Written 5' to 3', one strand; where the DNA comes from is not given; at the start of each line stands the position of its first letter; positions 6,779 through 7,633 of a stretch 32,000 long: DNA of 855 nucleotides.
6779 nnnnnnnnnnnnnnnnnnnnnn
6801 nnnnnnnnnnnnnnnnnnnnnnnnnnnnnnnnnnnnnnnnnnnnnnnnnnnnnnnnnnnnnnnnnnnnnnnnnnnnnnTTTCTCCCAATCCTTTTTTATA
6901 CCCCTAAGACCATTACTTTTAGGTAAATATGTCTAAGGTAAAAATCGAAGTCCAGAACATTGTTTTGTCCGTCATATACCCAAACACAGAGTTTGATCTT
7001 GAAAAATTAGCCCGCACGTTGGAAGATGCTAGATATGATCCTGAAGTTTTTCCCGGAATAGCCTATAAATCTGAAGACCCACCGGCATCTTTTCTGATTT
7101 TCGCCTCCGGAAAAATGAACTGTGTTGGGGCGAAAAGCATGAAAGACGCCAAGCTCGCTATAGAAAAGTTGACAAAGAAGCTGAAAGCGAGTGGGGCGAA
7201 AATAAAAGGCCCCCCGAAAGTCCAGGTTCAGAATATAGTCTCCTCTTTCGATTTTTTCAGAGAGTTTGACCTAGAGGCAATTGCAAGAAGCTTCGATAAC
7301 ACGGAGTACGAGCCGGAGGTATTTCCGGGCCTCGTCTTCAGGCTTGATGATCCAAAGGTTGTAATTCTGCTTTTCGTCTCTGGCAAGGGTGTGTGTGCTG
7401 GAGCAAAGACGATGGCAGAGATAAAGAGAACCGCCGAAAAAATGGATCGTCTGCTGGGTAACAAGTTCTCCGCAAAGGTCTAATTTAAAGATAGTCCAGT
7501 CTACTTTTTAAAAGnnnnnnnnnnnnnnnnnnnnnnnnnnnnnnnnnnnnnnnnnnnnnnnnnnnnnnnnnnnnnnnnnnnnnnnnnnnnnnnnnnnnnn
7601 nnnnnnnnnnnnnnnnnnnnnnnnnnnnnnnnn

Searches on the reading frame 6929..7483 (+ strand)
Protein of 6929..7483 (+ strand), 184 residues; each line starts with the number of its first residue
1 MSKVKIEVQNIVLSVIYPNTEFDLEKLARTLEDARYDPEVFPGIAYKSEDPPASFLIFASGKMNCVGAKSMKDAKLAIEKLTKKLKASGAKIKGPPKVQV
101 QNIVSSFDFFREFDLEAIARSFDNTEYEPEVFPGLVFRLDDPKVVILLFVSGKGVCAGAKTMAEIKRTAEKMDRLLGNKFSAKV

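Call 24: search_protein_families(library=pfam, proteins=[window:6929-7483:+], max_evalue=0.0001)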
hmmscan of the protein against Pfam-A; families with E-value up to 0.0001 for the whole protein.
window:6929-7483:+ (184 aa): 1 family
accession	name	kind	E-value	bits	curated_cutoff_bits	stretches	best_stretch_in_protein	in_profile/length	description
PF00352.27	TBP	-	6.4e-51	170.6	22.9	2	98-176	2-82/85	Transcription factor TFIID (or TATA-binding protein, TBP)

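Call 42: list_cluster_members(proteins=[window:6929-7483:+, window:7515-8552:+, window:8549-9814:+, window:14420-15832:-, window:15829-16644:-, window:16641-17522:-, window:2722-3948:-, window:142-1041:+, window:10331-11389:-, window:19923-24191:-])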
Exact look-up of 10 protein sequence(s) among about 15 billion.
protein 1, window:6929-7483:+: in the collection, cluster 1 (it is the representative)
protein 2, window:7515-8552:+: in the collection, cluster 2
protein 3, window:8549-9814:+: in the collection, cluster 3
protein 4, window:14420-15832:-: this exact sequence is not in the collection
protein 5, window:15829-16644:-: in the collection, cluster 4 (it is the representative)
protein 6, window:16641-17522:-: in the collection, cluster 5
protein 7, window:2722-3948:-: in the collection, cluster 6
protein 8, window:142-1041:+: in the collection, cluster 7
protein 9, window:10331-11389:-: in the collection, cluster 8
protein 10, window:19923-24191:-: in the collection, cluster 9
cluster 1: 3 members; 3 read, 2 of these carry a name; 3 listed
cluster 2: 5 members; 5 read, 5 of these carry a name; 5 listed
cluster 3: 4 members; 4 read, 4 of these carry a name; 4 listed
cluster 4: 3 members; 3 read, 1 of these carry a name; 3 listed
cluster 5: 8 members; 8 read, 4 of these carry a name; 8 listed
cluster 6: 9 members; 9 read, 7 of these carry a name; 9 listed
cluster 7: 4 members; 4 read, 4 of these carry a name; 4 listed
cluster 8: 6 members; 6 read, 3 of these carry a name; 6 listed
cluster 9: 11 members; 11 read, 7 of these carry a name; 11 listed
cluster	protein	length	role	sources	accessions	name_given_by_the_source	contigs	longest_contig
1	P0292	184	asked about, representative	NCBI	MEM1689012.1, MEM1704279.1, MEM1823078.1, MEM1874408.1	MAG: TATA-box-binding protein [Candidatus Hadarchaeales archaeon]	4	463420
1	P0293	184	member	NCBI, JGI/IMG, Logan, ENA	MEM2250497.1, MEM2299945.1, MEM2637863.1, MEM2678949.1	MAG: TATA-box-binding protein [Candidatus Hadarchaeales archaeon]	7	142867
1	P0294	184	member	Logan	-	-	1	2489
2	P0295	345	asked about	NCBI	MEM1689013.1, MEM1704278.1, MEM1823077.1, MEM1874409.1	MAG: THUMP domain-containing protein [Candidatus Hadarchaeales archaeon]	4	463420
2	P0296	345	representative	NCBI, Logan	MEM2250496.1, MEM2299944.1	MAG: THUMP domain-containing protein [Candidatus Hadarchaeales archaeon]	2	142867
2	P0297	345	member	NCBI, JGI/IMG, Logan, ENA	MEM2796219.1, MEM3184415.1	MAG: THUMP domain-containing protein [Candidatus Hadarchaeales archaeon]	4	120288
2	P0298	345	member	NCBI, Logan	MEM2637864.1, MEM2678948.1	MAG: THUMP domain-containing protein [Candidatus Hadarchaeales archaeon]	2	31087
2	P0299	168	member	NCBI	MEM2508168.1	MAG: hypothetical protein QXF11_02140, partial [Candidatus Hadarchaeales archaeon]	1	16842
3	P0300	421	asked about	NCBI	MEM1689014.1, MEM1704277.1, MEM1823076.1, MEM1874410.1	MAG: hypothetical protein QXX33_02965 [Candidatus Hadarchaeales archaeon]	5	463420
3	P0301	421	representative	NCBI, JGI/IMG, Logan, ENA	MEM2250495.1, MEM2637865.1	MAG: hypothetical protein QW704_00655 [Candidatus Hadarchaeales archaeon]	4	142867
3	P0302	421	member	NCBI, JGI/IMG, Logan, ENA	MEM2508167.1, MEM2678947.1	MAG: hypothetical protein QXU01_00800 [Candidatus Hadarchaeales archaeon]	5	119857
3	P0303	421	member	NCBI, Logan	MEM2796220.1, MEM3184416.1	MAG: hypothetical protein QXR15_02905 [Candidatus Hadarchaeales archaeon]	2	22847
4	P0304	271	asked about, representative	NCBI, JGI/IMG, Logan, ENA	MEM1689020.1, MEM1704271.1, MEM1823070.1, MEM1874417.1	MAG: ABC transporter permease subunit [Candidatus Hadarchaeales archaeon]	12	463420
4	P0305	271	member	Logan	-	-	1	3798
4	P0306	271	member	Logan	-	-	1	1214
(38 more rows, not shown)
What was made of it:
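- Tried and rejected: The start call probably differs, and other window proteins were found later (call 42).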
